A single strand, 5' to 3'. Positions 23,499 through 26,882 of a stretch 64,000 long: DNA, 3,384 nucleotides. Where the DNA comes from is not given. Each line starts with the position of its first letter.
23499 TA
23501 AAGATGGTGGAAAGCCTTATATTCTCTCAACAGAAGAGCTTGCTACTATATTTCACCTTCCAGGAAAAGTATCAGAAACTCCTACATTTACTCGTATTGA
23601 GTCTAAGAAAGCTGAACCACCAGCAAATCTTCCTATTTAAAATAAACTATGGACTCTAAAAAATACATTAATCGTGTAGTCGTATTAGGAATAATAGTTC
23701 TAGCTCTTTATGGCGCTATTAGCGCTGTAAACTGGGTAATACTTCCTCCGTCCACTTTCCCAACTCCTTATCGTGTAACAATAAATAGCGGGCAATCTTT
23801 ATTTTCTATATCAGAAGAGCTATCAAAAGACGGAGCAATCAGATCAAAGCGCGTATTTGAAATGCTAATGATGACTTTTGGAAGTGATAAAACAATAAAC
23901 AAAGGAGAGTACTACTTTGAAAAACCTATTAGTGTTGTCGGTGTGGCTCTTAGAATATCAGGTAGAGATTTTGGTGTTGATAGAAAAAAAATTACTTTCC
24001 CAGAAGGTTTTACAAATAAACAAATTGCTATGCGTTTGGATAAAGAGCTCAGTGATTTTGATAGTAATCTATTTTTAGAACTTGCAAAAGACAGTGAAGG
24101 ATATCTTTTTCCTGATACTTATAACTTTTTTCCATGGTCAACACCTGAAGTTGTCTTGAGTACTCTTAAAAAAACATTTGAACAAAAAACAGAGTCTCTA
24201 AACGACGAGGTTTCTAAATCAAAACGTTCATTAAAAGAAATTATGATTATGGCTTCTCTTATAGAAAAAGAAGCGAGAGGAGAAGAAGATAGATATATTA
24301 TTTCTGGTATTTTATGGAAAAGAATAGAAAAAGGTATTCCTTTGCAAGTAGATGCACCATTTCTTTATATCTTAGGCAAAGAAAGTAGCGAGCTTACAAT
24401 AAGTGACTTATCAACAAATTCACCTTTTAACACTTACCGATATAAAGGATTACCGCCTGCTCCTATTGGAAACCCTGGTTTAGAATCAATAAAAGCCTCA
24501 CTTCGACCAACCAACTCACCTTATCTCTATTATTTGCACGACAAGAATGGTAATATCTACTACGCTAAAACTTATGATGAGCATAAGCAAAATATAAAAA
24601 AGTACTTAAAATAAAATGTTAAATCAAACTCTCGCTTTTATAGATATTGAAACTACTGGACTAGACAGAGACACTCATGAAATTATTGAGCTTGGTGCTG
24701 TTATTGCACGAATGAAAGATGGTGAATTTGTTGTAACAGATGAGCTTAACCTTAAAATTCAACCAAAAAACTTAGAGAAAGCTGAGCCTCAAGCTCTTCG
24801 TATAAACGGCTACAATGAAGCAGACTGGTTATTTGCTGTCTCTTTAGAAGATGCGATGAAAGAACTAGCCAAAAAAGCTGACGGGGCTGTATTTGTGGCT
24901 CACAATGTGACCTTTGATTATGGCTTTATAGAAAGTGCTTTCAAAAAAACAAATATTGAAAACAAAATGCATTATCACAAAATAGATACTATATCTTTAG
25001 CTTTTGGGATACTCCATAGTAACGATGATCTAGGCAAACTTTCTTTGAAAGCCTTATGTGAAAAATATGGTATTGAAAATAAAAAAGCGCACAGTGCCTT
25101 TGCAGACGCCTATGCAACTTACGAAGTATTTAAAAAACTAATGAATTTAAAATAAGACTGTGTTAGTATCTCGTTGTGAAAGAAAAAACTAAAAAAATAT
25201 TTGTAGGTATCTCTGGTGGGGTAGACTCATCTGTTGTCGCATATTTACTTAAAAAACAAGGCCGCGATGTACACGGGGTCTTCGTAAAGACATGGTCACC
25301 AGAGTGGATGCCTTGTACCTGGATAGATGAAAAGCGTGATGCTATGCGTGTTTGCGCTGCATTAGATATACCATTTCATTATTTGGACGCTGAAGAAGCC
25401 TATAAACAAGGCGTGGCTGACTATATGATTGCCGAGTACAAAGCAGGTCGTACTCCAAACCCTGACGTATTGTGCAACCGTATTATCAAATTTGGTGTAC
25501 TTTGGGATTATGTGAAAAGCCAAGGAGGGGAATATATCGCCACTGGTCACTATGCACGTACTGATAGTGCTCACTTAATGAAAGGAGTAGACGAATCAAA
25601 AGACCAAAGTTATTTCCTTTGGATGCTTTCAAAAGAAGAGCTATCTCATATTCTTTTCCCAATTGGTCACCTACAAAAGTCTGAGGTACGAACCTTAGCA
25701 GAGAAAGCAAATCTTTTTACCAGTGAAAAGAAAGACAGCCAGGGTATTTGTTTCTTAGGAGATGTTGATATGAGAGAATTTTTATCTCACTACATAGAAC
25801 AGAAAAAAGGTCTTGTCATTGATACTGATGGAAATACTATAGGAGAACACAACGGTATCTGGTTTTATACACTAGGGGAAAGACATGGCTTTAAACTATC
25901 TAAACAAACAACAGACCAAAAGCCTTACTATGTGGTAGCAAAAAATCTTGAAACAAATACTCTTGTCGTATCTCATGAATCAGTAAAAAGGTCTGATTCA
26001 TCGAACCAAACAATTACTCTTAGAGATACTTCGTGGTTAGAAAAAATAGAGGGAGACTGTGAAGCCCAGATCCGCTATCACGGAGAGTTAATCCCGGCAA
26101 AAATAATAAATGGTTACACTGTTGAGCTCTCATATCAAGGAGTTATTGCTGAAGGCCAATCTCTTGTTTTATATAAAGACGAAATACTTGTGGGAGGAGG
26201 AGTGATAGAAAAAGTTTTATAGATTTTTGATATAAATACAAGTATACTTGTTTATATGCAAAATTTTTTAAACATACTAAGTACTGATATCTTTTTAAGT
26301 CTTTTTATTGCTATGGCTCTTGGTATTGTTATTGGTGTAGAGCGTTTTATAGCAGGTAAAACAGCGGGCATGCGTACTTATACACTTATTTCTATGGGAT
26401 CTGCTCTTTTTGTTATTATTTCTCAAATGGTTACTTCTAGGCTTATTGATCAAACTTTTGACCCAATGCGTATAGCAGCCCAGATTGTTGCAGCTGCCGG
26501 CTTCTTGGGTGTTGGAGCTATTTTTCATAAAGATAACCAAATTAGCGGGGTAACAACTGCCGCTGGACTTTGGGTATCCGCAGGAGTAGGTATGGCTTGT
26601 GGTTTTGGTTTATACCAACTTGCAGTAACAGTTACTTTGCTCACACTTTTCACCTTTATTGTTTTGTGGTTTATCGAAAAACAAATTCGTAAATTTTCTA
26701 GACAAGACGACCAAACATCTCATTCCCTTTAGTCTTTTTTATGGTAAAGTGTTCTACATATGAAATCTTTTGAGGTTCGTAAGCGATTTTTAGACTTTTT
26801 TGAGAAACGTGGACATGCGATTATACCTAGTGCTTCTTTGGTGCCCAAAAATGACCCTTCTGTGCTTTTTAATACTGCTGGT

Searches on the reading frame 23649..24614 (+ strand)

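Call 51: search_protein_families(library=pfam, proteins=[window:23649-24614:+], max_evalue=0.001)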
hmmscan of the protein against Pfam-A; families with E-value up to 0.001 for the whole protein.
window:23649-24614:+ (321 aa): 1 family
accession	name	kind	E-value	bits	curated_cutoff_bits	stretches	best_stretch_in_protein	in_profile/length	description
PF02618.21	YceG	-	5.4e-73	246.3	32.4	1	43-318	1-275/275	YceG-like family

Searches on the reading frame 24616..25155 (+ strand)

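Call 51: search_protein_families(library=pfam, proteins=[window:24616-25155:+], max_evalue=0.001)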
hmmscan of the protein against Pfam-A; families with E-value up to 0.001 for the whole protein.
window:24616-25155:+ (179 aa): 4 families
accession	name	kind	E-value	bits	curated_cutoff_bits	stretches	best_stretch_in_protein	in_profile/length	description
PF00929.31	RNase_T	-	3.6e-27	96.3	24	1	8-172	2-164/164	Exonuclease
PF13482.12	RNase_H_2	-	2.3e-07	31.3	22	1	7-173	1-135/165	RNase_H superfamily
PF21762.3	DEDDh_C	-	6.4e-07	30.1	27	1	85-173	102-186/188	DNA polymerase III subunit epsilon-like, C-terminal domain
PF16473.11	Rv2179c-like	-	1.6e-06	28.3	27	1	7-173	3-174/177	3'-5' exoribonuclease Rv2179c-like domain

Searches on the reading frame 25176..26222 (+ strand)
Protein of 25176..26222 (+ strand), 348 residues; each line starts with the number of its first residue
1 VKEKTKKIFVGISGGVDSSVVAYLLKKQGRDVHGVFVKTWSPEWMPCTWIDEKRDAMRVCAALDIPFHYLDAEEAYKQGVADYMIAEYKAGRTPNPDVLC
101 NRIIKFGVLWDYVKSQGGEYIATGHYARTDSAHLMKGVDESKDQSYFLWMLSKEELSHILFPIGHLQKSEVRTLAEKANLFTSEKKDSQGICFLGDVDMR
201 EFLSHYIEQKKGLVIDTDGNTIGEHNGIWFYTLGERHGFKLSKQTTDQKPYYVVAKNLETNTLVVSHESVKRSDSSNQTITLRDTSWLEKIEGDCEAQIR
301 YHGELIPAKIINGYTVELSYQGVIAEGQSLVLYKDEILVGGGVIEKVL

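Call 51: search_protein_families(library=pfam, proteins=[window:25176-26222:+], max_evalue=0.001)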
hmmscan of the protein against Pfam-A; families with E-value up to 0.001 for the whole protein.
window:25176-26222:+ (348 aa): 5 families
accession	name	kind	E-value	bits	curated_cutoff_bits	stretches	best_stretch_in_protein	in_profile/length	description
PF03054.22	tRNA_Me_trans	-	4.1e-72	242.5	20.6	1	6-195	1-201/202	tRNA methyl transferase HUP domain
PF20259.3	tRNA_Me_trans_M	-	2.1e-22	78.9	27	1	201-267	2-66/66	tRNA methyl transferase PRC-barrel domain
PF20258.4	tRNA_Me_trans_C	-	3.2e-09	37.4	20.6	1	278-344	2-77/77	Aminomethyltransferase beta-barrel domain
PF02540.23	NAD_synthase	-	6.1e-08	32.5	21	1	2-78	15-87/242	NAD synthase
PF00733.27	Asn_synthase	-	0.00068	19.8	21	0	12-73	24-82/354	Asparagine synthase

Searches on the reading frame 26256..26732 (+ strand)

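Call 51: search_protein_families(library=pfam, proteins=[window:26256-26732:+], max_evalue=0.001)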
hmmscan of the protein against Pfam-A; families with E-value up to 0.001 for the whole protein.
window:26256-26732:+ (158 aa): 1 family
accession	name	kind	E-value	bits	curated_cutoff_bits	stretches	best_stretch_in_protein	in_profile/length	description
PF02308.21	MgtC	-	1.6e-35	122.5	31.4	1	16-142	1-120/121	MgtC family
